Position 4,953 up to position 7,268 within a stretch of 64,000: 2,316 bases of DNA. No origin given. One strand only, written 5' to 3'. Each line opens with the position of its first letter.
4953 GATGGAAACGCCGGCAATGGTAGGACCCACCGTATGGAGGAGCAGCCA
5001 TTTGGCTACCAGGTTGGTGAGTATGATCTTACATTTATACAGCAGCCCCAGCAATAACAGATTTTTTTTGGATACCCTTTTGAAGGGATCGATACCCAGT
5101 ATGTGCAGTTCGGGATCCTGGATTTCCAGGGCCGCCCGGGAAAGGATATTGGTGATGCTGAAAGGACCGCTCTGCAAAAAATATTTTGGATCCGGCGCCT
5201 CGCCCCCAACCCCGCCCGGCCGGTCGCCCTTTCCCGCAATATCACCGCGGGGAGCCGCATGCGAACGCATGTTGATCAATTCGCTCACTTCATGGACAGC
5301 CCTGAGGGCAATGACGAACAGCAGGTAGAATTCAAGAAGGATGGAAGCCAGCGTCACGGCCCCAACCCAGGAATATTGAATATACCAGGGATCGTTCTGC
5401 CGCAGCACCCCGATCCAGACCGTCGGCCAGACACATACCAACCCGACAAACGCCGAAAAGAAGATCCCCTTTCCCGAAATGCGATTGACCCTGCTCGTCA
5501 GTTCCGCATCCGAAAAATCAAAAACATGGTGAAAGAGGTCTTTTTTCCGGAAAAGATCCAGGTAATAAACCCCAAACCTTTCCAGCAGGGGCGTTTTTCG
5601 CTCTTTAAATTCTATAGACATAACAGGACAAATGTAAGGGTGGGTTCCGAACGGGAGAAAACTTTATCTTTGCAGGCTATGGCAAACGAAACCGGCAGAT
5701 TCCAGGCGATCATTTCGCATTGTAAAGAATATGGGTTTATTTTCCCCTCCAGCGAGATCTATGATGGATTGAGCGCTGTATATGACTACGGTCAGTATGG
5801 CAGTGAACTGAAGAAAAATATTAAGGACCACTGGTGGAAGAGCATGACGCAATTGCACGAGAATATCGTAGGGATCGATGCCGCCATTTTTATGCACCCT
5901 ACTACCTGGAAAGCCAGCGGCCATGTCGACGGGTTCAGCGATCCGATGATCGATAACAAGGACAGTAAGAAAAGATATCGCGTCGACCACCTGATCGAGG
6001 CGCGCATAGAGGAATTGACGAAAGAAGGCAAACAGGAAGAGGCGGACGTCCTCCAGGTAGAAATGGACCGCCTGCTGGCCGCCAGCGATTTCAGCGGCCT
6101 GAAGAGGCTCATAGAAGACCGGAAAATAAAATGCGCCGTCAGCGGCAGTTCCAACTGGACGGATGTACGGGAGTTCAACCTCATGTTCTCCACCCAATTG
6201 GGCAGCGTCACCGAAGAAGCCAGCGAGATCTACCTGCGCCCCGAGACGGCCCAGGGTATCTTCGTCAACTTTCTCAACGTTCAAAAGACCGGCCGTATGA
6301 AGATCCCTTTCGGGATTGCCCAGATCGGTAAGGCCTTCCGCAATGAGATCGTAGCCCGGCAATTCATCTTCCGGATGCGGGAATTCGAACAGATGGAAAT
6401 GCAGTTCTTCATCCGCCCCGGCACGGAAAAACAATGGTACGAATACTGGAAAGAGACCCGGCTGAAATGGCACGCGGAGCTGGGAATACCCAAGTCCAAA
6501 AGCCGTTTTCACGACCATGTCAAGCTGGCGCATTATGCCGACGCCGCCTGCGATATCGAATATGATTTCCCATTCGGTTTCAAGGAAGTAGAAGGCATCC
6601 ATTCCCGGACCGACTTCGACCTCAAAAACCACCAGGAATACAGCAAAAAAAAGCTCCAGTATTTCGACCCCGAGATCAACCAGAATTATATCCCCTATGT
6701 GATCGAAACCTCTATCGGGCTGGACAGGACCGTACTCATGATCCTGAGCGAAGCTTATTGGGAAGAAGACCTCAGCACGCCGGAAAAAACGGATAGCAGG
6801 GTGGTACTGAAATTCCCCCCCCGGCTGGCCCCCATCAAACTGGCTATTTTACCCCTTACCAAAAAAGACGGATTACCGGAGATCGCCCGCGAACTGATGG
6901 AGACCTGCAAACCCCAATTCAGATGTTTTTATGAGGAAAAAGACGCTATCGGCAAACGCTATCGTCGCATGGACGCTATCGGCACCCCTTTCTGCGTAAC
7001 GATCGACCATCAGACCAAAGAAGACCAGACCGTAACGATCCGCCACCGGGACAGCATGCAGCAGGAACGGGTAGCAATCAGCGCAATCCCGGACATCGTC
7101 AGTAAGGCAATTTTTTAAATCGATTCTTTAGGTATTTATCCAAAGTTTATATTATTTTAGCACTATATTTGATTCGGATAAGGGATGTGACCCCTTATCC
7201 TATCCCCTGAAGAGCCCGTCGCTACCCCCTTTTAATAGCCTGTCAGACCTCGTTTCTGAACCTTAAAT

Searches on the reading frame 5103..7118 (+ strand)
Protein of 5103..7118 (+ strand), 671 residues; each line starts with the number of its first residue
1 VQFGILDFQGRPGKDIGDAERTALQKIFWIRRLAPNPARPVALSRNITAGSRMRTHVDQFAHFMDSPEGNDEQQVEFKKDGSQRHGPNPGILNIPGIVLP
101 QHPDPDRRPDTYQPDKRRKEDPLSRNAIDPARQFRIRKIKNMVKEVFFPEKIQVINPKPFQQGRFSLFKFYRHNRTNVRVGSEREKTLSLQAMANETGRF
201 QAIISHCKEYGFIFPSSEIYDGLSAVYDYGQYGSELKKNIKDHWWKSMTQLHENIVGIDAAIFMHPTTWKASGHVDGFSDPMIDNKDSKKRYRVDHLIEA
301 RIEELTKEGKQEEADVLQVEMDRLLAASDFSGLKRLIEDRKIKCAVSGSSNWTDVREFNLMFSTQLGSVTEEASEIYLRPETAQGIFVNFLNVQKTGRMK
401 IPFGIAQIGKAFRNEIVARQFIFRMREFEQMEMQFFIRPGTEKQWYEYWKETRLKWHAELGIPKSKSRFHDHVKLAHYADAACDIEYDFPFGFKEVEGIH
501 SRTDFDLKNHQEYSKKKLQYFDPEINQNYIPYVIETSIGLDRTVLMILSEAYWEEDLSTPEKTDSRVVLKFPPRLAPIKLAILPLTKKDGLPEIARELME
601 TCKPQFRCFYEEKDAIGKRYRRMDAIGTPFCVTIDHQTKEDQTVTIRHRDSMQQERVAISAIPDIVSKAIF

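Call 79: search_protein_families(library=pfam, proteins=[window:5103-7118:+], max_evalue=0.00001)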
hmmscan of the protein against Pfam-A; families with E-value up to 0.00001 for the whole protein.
window:5103-7118:+ (671 aa): 2 families
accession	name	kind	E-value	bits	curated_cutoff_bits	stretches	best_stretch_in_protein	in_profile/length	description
PF03129.25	HGTP_anticodon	-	5.4e-18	65.4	21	1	580-668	2-93/94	Anticodon binding domain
PF00587.30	tRNA-synt_2b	-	3e-13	50.7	29.3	1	371-550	6-178/179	tRNA synthetase class II core domain (G, H, P, S and T)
